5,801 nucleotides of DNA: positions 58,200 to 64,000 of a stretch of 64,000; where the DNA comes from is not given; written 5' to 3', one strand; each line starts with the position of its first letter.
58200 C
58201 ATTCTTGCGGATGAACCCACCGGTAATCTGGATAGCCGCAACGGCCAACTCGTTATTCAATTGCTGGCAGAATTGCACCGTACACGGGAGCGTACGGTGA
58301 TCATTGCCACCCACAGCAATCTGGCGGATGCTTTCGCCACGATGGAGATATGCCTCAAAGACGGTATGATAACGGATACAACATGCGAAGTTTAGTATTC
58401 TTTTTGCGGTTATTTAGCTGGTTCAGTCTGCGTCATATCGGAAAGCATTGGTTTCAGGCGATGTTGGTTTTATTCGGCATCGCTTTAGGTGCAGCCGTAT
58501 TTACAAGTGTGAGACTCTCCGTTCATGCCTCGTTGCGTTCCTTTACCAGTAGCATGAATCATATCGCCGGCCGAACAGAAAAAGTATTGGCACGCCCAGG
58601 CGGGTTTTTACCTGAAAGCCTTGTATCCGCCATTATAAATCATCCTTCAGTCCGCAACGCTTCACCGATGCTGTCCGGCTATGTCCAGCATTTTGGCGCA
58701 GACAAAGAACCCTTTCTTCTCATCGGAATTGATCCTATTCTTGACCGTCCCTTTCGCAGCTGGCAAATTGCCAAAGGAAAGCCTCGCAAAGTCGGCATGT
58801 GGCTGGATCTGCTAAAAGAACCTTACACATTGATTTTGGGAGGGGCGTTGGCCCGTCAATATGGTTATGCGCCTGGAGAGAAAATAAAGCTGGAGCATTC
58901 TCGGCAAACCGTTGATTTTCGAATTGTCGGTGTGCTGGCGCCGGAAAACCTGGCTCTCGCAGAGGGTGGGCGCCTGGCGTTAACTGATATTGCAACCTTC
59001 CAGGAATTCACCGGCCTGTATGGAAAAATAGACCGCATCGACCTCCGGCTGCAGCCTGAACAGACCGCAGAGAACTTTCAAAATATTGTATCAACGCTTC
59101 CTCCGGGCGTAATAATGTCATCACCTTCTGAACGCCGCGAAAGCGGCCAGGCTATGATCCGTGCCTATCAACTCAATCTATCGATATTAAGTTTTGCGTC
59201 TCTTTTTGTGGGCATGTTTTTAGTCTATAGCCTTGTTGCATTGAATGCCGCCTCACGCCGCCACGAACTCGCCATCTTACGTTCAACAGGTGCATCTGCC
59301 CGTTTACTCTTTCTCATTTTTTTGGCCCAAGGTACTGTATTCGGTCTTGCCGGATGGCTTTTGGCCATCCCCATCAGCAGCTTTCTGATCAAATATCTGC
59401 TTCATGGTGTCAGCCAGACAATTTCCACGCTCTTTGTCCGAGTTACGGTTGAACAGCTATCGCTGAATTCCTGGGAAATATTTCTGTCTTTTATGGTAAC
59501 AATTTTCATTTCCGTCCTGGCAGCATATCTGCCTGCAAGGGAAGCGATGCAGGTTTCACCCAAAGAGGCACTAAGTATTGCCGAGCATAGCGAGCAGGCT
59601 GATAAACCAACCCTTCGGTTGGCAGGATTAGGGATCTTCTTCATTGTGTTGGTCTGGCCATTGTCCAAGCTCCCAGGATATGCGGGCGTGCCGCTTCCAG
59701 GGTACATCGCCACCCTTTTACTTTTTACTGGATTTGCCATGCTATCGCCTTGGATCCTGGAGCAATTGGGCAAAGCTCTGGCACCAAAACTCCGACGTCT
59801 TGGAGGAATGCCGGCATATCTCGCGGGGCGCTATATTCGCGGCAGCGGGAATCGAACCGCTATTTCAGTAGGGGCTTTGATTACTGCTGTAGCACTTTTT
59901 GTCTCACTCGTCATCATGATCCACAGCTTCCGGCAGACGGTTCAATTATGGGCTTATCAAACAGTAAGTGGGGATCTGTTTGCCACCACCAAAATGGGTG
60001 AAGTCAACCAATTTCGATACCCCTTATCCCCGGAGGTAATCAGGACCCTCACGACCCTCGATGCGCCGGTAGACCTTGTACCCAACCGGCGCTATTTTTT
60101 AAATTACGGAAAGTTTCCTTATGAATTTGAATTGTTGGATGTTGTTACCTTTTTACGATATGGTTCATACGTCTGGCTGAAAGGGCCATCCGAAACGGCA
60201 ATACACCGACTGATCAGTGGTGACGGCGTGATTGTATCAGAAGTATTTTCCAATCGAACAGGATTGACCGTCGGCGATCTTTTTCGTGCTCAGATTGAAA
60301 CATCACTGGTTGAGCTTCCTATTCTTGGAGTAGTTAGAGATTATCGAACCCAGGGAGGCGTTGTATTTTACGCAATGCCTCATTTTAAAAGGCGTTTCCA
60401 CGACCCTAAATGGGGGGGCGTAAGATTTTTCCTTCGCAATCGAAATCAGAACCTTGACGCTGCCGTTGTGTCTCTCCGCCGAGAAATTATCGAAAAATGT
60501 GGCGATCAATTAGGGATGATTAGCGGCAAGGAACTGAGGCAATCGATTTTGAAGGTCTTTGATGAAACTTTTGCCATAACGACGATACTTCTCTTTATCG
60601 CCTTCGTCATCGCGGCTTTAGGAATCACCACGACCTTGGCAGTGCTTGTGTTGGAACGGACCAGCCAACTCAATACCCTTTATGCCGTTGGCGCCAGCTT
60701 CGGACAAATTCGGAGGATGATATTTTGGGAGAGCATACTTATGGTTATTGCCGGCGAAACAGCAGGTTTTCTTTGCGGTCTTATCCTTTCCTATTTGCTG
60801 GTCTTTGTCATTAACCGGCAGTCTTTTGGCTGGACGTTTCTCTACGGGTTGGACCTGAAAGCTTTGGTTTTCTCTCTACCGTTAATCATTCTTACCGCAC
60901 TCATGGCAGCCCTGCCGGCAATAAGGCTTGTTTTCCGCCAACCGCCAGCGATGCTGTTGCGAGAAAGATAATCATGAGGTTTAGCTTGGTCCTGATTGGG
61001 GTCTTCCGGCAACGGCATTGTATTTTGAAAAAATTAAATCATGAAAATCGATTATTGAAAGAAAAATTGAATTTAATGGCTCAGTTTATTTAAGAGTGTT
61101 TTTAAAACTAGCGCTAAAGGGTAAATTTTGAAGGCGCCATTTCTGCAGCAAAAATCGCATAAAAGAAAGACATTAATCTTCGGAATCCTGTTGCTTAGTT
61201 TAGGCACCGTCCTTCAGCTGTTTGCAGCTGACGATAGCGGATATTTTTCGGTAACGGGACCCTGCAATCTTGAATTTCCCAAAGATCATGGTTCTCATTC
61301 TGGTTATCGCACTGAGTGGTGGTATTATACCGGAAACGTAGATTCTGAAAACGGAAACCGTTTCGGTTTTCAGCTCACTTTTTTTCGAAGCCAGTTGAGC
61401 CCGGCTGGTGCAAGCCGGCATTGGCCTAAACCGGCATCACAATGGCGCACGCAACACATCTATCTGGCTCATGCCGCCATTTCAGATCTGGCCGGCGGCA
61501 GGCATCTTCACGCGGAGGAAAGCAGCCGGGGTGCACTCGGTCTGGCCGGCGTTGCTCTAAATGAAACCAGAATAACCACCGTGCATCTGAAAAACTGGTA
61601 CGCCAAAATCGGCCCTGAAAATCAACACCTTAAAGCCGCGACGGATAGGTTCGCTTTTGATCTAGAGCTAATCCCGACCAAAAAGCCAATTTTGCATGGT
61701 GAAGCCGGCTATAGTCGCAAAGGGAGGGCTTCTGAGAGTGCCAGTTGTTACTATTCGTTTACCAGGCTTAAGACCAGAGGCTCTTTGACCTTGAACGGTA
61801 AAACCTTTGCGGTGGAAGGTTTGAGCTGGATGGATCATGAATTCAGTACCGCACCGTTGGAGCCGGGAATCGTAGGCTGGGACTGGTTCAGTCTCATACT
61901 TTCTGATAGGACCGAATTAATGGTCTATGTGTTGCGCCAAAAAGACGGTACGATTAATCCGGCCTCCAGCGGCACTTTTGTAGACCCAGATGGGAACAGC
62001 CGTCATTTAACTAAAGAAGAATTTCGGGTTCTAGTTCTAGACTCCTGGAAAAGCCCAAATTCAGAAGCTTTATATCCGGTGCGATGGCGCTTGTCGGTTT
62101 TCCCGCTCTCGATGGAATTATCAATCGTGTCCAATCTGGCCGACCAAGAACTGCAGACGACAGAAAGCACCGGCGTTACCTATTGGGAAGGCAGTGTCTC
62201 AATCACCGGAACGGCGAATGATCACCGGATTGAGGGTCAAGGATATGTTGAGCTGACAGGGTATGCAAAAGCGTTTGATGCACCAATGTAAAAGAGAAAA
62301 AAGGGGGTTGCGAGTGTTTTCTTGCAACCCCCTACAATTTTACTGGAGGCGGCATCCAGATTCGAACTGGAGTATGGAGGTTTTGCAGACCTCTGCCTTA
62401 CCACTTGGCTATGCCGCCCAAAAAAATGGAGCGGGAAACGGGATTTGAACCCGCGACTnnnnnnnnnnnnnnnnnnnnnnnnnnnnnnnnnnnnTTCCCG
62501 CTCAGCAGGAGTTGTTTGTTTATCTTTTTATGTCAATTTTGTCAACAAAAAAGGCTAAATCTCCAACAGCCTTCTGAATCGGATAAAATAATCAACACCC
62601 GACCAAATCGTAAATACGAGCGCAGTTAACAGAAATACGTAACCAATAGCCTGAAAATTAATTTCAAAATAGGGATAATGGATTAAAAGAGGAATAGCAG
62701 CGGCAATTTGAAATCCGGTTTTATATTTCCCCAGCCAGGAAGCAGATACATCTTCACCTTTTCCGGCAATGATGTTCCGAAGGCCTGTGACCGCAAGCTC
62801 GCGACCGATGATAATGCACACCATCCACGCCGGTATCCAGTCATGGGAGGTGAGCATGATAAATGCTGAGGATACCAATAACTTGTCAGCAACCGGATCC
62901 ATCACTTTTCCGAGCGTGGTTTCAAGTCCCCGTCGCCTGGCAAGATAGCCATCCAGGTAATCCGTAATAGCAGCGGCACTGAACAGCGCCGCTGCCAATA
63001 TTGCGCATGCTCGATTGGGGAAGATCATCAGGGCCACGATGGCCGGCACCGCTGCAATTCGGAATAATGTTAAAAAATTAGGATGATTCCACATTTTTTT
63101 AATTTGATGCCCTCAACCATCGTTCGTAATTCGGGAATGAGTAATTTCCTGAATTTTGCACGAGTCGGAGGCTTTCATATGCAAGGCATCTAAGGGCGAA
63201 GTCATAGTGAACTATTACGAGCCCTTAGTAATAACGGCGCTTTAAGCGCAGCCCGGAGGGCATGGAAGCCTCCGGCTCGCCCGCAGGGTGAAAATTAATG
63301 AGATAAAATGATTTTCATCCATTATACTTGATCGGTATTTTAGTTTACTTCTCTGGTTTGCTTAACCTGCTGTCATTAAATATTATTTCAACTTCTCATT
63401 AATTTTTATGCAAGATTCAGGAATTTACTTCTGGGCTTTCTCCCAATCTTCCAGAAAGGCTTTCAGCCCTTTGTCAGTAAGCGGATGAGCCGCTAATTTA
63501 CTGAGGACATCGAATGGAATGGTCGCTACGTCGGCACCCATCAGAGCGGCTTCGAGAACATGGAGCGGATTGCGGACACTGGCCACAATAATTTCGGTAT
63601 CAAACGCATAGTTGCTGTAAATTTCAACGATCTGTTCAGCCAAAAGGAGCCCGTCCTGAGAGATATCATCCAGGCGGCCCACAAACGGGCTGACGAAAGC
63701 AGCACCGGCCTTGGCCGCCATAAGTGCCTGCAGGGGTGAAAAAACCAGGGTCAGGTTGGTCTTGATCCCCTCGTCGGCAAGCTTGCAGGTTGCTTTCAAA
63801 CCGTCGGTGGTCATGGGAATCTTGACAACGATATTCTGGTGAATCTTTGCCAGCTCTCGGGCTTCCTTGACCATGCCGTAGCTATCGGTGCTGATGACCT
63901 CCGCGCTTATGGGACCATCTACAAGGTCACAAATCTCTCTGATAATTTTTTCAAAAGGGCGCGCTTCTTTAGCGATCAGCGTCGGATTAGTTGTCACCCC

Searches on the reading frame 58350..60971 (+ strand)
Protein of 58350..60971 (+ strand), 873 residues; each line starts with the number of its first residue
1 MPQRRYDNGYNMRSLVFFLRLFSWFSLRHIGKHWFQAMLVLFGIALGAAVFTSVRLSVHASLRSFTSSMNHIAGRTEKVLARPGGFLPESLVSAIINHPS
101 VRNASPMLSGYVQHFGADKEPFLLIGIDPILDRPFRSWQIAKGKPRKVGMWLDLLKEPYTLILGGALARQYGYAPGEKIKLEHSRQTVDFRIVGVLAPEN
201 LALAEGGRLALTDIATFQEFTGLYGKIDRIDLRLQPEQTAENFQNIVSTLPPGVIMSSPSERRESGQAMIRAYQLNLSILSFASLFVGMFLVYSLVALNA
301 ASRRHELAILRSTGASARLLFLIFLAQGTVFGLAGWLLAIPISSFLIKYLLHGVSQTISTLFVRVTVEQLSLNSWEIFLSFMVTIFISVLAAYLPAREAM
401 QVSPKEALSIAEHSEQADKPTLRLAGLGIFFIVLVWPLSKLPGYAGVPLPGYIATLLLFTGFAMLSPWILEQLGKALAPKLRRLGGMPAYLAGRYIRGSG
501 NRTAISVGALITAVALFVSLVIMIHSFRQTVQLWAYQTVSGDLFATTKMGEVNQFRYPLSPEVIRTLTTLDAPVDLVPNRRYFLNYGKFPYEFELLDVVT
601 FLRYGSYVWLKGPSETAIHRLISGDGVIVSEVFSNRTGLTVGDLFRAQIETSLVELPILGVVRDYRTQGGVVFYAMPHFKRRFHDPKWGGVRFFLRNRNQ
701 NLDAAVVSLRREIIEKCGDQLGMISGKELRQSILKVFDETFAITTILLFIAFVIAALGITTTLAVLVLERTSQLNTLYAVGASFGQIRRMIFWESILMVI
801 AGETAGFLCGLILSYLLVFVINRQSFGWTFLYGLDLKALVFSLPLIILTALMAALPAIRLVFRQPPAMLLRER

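Call 37: search_protein_families(library=pfam, proteins=[window:58350-60971:+], max_evalue=0.00001)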
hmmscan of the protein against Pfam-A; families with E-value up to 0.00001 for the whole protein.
window:58350-60971:+ (873 aa): 2 families
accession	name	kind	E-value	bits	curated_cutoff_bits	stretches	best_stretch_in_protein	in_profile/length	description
PF02687.27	FtsX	-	7e-22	78.2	25.5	2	746-866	2-120/120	FtsX-like permease C-terminal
PF12704.14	MacB_PCD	-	3e-18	67.3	27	1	38-246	2-203/207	MacB-like periplasmic core domain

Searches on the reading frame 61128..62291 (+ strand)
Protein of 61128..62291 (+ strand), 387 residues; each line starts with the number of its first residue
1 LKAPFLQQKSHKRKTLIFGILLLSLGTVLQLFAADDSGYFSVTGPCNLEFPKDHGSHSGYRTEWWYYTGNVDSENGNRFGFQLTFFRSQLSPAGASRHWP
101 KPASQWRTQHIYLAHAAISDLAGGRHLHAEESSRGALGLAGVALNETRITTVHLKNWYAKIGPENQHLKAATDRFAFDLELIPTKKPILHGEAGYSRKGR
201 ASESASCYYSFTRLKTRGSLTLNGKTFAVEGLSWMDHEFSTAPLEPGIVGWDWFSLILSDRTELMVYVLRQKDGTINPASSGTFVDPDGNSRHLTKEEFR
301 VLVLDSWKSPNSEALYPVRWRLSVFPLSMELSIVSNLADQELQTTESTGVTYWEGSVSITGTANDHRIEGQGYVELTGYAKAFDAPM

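Call 37: search_protein_families(library=pfam, proteins=[window:61128-62291:+], max_evalue=0.00001)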
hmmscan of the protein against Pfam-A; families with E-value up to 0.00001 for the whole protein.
window:61128-62291:+ (387 aa): 2 families
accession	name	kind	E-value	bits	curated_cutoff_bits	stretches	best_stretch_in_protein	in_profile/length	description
PF07143.17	CrtC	-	3e-57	194.4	22.5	1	62-241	1-168/168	CrtC N-terminal lipocalin domain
PF17186.10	Lipocalin_9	-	8.1e-41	139.7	26.2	1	245-379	2-131/131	Lipocalin-like domain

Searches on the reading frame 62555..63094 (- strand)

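Call 37: search_protein_families(library=pfam, proteins=[window:62555-63094:-], max_evalue=0.00001)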
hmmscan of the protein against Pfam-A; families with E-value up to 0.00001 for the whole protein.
window:62555-63094:- (179 aa): 1 family
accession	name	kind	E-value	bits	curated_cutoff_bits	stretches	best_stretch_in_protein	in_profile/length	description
PF01066.26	CDP-OH_P_transf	-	2.3e-43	148.7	22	1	2-164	1-152/152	CDP-alcohol phosphatidyltransferase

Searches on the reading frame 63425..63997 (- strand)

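Call 37: search_protein_families(library=pfam, proteins=[window:63425-63997:-], max_evalue=0.00001)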
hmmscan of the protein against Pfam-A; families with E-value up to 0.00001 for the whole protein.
window:63425-63997:- (190 aa): 1 family
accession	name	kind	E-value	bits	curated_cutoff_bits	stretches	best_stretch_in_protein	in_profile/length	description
PF00923.25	TAL_FSA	-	8.2e-56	189.9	27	1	1-189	23-282/285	Transaldolase/Fructose-6-phosphate aldolase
